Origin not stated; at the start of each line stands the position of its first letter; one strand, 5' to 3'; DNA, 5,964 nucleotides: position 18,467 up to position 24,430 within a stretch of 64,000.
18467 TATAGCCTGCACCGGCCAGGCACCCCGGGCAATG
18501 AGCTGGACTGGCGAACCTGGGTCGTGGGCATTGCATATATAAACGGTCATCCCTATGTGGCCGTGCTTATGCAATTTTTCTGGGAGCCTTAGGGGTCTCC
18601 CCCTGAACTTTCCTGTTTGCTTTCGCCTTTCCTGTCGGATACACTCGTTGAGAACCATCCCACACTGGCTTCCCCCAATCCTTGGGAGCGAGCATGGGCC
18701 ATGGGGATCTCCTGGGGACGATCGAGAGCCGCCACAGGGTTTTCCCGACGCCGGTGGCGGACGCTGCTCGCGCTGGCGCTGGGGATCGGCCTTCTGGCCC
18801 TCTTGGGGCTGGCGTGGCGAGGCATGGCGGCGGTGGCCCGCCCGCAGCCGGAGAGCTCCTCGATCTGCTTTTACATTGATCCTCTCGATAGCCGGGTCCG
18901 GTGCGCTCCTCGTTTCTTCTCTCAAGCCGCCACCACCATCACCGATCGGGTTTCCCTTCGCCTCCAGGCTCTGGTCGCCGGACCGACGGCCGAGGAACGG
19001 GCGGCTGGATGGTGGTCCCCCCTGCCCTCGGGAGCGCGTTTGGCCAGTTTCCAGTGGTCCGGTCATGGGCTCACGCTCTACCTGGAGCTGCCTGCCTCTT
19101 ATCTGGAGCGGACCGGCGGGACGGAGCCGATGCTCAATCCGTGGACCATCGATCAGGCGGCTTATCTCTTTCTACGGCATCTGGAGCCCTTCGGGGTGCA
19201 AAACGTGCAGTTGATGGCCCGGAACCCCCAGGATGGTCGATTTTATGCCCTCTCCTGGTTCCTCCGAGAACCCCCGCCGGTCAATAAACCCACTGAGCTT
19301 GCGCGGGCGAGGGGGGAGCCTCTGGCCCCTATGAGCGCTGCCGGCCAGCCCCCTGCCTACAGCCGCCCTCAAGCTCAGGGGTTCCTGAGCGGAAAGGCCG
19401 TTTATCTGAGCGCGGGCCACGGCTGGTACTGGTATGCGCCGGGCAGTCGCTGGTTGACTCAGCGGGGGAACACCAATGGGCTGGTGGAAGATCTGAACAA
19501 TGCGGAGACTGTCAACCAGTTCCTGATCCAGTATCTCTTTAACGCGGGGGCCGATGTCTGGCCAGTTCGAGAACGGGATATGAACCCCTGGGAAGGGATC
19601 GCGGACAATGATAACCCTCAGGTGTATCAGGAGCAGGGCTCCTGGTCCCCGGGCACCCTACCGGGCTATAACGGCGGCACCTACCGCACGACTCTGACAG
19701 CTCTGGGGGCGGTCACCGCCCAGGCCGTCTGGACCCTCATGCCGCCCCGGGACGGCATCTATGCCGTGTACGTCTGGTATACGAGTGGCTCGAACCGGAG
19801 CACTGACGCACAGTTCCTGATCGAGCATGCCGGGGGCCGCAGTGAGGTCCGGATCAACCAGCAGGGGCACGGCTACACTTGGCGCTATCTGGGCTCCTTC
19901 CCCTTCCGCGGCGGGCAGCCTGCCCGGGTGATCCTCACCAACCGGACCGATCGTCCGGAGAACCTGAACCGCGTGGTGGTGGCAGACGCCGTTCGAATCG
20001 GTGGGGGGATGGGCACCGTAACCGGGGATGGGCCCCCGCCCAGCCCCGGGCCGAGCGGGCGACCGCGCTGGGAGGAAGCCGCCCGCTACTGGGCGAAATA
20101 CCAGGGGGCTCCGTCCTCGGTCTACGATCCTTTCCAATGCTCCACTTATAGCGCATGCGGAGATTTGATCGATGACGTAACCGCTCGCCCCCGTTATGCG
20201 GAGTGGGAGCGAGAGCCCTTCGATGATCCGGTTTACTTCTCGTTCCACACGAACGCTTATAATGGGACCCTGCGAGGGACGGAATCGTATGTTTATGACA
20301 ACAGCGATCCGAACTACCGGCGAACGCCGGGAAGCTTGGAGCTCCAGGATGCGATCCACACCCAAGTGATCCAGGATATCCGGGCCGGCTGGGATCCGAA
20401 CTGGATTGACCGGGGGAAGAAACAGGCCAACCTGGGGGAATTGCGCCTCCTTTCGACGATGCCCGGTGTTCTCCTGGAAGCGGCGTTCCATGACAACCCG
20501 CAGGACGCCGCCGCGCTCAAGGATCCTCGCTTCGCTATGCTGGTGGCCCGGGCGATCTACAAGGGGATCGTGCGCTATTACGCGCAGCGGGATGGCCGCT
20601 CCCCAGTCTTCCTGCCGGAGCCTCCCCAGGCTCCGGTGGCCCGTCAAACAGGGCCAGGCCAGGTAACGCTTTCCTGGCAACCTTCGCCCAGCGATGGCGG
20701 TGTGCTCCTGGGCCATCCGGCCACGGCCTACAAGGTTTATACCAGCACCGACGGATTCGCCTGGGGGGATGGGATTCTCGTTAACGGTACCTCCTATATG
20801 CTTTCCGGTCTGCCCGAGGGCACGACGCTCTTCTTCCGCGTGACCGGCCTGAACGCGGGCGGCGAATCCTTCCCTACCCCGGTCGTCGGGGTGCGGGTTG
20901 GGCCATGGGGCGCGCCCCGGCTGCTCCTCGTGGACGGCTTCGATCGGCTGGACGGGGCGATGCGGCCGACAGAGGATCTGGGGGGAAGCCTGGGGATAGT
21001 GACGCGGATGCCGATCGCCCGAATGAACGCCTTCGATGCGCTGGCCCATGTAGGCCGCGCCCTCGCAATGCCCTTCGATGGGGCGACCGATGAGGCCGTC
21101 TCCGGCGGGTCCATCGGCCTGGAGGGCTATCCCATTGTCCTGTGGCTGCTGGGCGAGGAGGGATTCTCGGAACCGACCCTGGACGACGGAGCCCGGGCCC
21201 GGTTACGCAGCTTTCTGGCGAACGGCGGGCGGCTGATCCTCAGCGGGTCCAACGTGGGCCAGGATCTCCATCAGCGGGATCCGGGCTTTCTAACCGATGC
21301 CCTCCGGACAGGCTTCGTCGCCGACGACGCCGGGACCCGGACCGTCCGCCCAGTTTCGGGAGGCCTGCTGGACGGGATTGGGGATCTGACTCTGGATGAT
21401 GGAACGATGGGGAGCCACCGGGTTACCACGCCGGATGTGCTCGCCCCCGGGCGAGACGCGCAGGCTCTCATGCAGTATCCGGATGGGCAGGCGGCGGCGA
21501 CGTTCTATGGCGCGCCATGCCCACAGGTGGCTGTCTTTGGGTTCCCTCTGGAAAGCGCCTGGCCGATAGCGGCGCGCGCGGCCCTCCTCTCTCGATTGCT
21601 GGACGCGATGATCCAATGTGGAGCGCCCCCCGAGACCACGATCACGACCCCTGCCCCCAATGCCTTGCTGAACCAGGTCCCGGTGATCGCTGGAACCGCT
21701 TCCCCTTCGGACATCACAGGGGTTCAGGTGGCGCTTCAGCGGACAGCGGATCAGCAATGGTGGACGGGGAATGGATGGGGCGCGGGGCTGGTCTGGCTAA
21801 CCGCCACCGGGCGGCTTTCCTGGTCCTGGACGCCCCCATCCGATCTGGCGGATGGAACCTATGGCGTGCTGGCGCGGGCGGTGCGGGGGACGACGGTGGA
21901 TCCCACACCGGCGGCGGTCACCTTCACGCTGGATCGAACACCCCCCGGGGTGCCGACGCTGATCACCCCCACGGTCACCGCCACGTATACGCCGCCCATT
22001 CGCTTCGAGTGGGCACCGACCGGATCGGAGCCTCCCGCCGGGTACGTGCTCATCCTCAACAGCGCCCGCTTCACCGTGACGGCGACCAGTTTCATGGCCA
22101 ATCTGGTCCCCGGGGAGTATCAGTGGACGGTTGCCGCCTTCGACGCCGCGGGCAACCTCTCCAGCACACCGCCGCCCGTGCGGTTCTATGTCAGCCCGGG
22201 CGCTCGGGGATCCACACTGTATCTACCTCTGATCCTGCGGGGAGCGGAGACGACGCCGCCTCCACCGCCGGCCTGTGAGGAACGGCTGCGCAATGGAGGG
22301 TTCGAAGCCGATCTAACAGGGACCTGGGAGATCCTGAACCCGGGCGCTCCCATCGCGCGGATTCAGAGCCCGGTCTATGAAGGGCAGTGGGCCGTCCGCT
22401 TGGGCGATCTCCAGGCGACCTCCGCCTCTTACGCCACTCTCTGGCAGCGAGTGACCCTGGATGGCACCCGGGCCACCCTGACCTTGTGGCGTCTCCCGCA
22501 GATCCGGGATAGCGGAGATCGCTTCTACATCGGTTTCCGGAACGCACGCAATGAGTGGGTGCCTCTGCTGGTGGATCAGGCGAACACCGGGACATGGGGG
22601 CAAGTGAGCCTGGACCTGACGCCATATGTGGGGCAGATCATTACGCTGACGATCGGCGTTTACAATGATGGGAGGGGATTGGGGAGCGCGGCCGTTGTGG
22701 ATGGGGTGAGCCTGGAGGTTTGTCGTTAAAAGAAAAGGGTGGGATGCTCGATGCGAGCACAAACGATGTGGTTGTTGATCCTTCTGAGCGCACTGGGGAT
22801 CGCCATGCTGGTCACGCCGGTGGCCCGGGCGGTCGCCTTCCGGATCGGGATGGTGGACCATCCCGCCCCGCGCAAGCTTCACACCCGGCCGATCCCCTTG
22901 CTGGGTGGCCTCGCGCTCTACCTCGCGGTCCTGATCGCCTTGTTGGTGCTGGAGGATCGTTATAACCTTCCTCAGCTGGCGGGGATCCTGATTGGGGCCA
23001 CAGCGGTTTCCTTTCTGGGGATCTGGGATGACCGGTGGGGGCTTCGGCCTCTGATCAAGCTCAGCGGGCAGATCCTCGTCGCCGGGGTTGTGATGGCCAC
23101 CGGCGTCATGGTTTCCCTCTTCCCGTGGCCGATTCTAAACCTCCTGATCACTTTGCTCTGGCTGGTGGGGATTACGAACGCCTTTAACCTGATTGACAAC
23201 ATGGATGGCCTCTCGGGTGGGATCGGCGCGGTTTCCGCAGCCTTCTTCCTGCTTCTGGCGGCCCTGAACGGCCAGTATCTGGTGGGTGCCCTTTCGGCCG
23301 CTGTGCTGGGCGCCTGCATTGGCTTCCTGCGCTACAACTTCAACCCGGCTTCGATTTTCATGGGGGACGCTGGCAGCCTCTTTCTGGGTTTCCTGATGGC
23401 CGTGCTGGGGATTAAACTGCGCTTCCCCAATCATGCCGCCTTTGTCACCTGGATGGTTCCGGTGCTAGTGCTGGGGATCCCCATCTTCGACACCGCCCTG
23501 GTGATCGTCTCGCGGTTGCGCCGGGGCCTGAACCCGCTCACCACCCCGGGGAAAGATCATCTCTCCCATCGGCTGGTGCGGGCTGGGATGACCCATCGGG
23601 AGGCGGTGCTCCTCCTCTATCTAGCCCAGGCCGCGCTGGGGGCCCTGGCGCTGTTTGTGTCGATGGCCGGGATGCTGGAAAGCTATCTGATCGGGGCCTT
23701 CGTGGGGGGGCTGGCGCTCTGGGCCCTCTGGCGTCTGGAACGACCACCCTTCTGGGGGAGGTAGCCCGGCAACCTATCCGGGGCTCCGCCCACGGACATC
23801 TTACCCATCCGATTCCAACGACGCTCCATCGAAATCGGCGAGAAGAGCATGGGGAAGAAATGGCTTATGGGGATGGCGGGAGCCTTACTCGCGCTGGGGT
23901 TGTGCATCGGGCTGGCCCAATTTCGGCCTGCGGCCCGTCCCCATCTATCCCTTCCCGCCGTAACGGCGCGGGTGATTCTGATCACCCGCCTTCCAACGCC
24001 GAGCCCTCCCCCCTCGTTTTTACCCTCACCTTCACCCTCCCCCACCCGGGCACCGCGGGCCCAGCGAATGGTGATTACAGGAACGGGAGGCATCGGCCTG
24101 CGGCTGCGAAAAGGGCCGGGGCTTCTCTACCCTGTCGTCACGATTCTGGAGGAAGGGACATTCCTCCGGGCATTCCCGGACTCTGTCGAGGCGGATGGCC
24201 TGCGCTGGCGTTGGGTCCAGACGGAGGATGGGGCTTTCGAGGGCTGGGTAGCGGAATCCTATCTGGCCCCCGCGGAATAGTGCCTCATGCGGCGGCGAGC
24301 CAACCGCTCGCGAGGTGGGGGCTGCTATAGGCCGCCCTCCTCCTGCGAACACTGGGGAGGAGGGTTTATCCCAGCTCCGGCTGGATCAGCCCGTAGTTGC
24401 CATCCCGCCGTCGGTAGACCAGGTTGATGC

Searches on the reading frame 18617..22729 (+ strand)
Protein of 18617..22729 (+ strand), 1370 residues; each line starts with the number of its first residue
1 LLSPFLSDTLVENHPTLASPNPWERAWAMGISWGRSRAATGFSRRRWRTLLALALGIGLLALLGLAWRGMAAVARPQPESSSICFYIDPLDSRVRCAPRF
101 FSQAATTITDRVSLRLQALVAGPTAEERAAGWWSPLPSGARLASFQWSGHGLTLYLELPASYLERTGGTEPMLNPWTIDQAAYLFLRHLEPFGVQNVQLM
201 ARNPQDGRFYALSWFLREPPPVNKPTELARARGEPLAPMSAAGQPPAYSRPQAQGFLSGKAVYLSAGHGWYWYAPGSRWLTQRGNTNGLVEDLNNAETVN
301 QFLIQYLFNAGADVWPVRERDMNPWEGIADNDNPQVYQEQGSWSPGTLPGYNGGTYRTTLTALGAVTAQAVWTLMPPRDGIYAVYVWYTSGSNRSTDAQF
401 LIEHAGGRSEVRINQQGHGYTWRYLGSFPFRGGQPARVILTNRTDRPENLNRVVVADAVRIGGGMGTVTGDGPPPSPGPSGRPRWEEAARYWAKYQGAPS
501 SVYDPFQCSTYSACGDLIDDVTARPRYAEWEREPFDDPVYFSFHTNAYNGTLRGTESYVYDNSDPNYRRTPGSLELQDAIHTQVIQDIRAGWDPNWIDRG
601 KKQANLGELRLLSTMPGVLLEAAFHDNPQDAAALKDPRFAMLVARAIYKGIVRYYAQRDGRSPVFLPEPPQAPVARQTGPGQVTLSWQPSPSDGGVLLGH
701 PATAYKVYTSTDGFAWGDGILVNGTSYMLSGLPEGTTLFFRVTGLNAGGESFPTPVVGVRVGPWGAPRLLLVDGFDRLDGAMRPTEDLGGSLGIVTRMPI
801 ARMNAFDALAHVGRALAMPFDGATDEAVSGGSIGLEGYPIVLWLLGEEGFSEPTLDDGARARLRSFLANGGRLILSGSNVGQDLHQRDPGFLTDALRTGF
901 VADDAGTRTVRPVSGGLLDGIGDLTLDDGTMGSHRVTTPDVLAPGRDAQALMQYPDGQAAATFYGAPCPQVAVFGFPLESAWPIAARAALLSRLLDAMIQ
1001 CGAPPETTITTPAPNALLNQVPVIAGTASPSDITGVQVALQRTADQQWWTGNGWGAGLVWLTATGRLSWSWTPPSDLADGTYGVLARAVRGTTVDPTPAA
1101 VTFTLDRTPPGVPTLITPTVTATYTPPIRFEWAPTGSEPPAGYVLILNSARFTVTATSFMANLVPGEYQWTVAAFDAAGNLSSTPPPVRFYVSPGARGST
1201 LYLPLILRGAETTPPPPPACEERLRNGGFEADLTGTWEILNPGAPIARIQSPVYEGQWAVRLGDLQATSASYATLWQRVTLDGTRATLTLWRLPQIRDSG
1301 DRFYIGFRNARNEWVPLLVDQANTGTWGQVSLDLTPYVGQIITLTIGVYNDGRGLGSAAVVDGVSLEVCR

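Call 7: search_protein_families(library=pfam, proteins=[window:18617-22729:+], max_evalue=0.01)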
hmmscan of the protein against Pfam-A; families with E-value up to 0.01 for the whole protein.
window:18617-22729:+ (1370 aa): 5 families
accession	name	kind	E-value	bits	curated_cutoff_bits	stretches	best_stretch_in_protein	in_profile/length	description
PF25275.1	Golvesin_C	-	9.3e-31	107.1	31.6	1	328-461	2-130/132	Golvesin C-terminal domain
PF01520.23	Amidase_3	-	2.5e-12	47.6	27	1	539-652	70-173/174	N-acetylmuramoyl-L-alanine amidase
PF00041.27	fn3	-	1.3e-08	35.3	25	1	669-756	2-80/84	Fibronectin type III domain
PF19077.6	Big_13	-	6.8e-06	27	27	0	1022-1106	29-101/102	Bacterial Ig-like domain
PF17957.7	Big_7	-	0.0017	19.4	24.1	1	1005-1082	1-66/70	Bacterial Ig domain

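Call 8: search_protein_families(library=ncbifam, proteins=[window:18617-22729:+], max_evalue=1)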
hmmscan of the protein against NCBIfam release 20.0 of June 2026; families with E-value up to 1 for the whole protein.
window:18617-22729:+ (1370 aa): 5 families
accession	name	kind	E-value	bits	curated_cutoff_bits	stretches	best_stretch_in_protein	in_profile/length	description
TIGR02883.1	spore_cwlD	equivalog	2.8e-06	27.5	221.55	1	539-654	86-189/189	N-acetylmuramoyl-L-alanine amidase CwlD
NF007652.1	PRK10319.1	equivalog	0.0017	17.7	400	1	614-659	237-282/291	N-acetylmuramoyl-L-alanine amidase AmiA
NF038140.1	amidase_Rv3717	exception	0.011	15.1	335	1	612-656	188-232/233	Rv3717 family N-acetylmuramoyl-L-alanine amidase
NF007751.0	PRK10431.1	equivalog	0.027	13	532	1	600-658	362-419/445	N-acetylmuramoyl-L-alanine amidase AmiB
NF038267.1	amidase_AmiC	exception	0.11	11.1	700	1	614-655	365-406/407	N-acetylmuramoyl-L-alanine amidase AmiC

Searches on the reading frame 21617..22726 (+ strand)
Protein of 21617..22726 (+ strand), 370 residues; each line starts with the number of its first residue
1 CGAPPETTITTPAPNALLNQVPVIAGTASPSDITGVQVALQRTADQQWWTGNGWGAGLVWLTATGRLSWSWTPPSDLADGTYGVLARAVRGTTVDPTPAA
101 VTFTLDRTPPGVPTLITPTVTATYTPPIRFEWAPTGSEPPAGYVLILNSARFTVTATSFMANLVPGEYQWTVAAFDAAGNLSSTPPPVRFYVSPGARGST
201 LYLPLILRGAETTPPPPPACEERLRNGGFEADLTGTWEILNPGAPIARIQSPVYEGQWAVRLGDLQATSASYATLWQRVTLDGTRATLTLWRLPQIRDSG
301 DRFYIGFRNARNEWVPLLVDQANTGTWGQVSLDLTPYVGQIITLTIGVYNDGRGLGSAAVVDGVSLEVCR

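Call 35: find_homologous_proteins(query=window:21617-22726:+, max_evalue=0.001)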
Query window:21617-22726:+ (370 aa): 16 proteins with E <= 0.001 among 8000 candidates.
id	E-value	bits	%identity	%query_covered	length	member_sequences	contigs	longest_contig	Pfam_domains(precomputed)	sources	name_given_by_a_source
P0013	4.0e-45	173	31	98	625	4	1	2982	-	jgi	jgi:hypothetical protein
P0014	1.3e-37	148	35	98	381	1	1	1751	PF19077.7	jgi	-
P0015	1.9e-32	131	34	99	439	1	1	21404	-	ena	-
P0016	3.8e-32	130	34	99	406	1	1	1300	PF20773.6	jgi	jgi:hypothetical protein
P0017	7.1e-19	86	33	61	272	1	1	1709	PF17957.8,PF19077.7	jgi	-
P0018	1.8e-7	49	30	41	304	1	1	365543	-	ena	-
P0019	1.4e-6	46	31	28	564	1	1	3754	PF11614.15,PF17957.8,PF23619.2,PF10633.16,PF22544.3,PF09136.17,PF19077.7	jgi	jgi:hypothetical protein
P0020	2.7e-6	45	31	42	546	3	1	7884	PF20773.6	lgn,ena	-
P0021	7.2e-6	43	33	31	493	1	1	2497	PF19077.7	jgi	jgi:hypothetical protein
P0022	1.3e-5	43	29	41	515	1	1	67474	PF10648.16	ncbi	-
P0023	1.7e-5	42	29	50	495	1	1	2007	PF10648.16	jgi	jgi:hypothetical protein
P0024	2.4e-5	42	34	35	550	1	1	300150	PF07495.20,PF13750.13,PF19077.7,PF17936.8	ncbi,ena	-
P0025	3.3e-5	41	34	46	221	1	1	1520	-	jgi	jgi:hypothetical protein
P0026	6.9e-5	40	31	50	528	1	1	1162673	PF17957.8,PF19077.7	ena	-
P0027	3.6e-4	38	28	52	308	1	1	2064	PF02494.23,PF09136.17,PF19077.7,PF17936.8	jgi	jgi:uncharacterized protein (TIGR03382 family)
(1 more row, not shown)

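Call 101: search_protein_families(library=ncbifam, proteins=[P0024, P0027], max_evalue=0.01)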
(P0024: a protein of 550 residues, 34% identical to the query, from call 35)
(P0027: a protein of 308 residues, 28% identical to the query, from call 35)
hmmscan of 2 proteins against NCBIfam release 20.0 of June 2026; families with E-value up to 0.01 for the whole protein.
P0024 (550 aa): 12 families
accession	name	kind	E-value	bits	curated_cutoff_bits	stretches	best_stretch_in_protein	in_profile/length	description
NF033510.3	Ca_tandemer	repeat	4.7e-31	107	50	2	321-406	3-95/96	Ca2+-stabilized repeat-containing adhesin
NF047446.1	barrel_OmpL47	domain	4e-21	75.2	40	2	453-494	21-60/68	OmpL47-type beta-barrel domain-containing protein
NF040520.1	Ig_like_BLP2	equivalog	5.1e-17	61.3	750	2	303-422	485-614/730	Ig-like repeat protein Blp2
NF047441.1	Lepto_OmpL47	equivalog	3e-15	56.7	250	1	171-245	260-331/336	multi-beta-barrel domain surface protein OmpL47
NF058592.1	GxPGS_dom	subfamily_domain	9.5e-06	25.6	45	1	87-127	23-64/65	PGS family Ig-like domain-containing protein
NF033707.1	T9SS_sortase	equivalog_domain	2.9e-05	21.9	420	0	466-494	953-981/1095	type IX secretion system sortase PorU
TIGR03901.2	MYXO-CTERM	domain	0.00014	22.1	20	1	522-549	5-34/34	MYXO-CTERM sorting domain-containing protein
NF033191.4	JDVT-CTERM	domain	0.00024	21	27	1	518-549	1-35/35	JDVT-CTERM domain-containing protein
NF058648.1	ECF_sub_HI1622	equivalog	0.00026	21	100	0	86-130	39-82/180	NikL family nickel/cobalt ECF transporter subunit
TIGR03769.1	P_ac_wall_RPT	domain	0.00045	20.7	30.9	0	475-503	11-41/41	TIGR03769 domain-containing protein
TIGR03382.1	GC_trans_RRR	domain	0.00058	20.4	15.85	1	522-548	1-27/27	MYXO-CTERM sorting domain-containing protein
NF012196.1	Ig_like_ice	domain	0.0018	18.1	50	0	349-397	55-107/108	Ig-like domain-containing protein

P0027 (308 aa): 10 families
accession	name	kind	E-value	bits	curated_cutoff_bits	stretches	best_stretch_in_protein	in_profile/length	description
NF033510.3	Ca_tandemer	repeat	1.7e-29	102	50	2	91-175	4-95/96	Ca2+-stabilized repeat-containing adhesin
NF040520.1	Ig_like_BLP2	equivalog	1.1e-20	73.4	750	1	3-192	336-512/730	Ig-like repeat protein Blp2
NF047446.1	barrel_OmpL47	domain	1.5e-14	54.2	40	1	221-262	21-60/68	OmpL47-type beta-barrel domain-containing protein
NF047441.1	Lepto_OmpL47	equivalog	8.3e-12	45.4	250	2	141-194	276-331/336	multi-beta-barrel domain surface protein OmpL47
NF045522.1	MXAN_2561_fam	equivalog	6.8e-08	32.3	150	1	3-89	165-253/304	MXAN_2561 family MXYO-CTERM-anchored protein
NF038112.1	myxo_dep_M36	subfamily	0.00021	18.5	1500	1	234-306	1525-1600/1604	myxosortase-dependent M36 family metallopeptidase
NF058578.1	CPR_pilus_PamR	equivalog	0.00024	20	300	0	69-187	22-142/297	pilus system RbmA-like protein PamR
TIGR03382.1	GC_trans_RRR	domain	0.00081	20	15.85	1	281-308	1-27/27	MYXO-CTERM sorting domain-containing protein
NF033707.1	T9SS_sortase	equivalog_domain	0.0042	14.8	420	0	237-260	956-979/1095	type IX secretion system sortase PorU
NF032891.0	tail_200_repeat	domain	0.0068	15.9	350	1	104-188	100-195/195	tandem large repeat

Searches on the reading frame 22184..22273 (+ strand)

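Call 12: search_protein_families(library=ncbifam, proteins=[window:22184-22273:+], max_evalue=10)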
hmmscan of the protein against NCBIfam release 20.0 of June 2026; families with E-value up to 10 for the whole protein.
seq(30 aa): 3 families
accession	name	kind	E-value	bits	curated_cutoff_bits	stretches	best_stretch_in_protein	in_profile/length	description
NF050076.1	sort_motif_YLP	domain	0.025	14.4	15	1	10-19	2-11/11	YLP-box putative sorting motif-containing protein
NF053834.1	ultrashort_CTERM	domain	0.043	13.9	10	1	11-19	2-10/10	YLP-box putative sorting motif-containing protein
NF041850.1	VI_secsys_TagV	equivalog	0.17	11.5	300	1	11-30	8-27/166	type VI secretion system accessory protein TagV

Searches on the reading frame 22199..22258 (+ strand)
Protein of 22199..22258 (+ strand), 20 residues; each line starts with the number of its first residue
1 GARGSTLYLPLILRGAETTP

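Call 12: search_protein_families(library=ncbifam, proteins=[window:22199-22258:+], max_evalue=10)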
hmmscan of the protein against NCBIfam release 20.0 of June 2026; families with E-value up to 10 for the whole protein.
seq(20 aa): 2 families
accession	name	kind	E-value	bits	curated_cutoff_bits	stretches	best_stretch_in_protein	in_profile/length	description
NF050076.1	sort_motif_YLP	domain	0.012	15.3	15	1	5-14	2-11/11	YLP-box putative sorting motif-containing protein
NF053834.1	ultrashort_CTERM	domain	0.021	14.8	10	1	6-14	2-10/10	YLP-box putative sorting motif-containing protein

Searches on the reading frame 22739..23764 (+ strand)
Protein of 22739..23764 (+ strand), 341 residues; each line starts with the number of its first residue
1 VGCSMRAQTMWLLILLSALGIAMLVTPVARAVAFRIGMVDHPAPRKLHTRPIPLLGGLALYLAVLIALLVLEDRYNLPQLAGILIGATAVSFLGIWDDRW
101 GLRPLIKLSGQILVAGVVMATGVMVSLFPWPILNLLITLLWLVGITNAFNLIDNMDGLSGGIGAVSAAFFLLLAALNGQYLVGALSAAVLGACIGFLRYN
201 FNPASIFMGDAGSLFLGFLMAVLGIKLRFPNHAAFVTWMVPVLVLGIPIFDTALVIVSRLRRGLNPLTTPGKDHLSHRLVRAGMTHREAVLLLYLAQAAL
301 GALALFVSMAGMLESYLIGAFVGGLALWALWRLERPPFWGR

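Call 7: search_protein_families(library=pfam, proteins=[window:22739-23764:+], max_evalue=0.01)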
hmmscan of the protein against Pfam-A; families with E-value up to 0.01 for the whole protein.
window:22739-23764:+ (341 aa): 1 family
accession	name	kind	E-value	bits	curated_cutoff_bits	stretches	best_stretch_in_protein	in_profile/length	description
PF00953.26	Glycos_transf_4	-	2.8e-35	122.1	27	1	81-226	2-158/160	Glycosyl transferase family 4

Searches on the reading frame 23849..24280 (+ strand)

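Call 20: search_protein_families(library=pfam, proteins=[window:23849-24280:+], max_evalue=0.001)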
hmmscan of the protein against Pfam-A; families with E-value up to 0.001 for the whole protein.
window:23849-24280:+ (143 aa): 1 family
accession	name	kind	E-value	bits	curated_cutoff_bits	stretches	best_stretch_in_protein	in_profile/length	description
PF08239.17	SH3_3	-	1e-06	29.2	27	1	83-139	2-53/54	Bacterial SH3 domain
